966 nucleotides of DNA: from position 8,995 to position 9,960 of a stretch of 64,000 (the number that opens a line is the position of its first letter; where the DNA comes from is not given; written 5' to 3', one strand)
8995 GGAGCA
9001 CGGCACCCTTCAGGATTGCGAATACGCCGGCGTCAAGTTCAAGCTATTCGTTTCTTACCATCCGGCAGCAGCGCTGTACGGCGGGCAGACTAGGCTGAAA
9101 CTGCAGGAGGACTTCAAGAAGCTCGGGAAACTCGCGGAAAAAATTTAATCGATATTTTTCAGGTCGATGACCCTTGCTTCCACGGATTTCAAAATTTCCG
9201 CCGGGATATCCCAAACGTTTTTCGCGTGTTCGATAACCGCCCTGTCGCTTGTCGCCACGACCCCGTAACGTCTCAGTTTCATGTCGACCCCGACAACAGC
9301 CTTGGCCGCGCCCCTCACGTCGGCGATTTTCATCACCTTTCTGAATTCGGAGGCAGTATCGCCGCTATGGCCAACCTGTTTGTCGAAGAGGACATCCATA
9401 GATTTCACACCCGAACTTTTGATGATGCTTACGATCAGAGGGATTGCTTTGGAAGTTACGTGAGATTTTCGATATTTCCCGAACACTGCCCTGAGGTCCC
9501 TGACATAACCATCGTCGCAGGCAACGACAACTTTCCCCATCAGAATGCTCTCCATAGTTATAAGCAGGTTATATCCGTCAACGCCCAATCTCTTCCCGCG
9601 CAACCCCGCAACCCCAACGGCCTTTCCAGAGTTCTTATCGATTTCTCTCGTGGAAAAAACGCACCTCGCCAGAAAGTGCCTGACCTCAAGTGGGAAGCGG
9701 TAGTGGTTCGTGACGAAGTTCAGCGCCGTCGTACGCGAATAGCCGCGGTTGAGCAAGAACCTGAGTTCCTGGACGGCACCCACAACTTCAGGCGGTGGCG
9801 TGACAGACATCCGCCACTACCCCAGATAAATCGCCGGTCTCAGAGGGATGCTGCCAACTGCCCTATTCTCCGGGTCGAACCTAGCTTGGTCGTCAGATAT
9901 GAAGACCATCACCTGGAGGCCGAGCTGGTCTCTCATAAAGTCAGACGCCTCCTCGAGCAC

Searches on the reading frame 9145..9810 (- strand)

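Call 73: search_protein_families(library=pfam, proteins=[window:9145-9810:-], max_evalue=0.01)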
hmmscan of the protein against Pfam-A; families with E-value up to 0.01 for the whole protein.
window:9145-9810:- (221 aa): 2 families
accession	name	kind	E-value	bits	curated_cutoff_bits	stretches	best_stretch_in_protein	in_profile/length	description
PF18481.7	DUF5616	-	1.2e-39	136.3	27.6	1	69-204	3-139/140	Domain of unknown function (DUF5616)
PF04256.18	DUF434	-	4.2e-19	68.4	27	1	12-60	5-53/56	Protein of unknown function (DUF434)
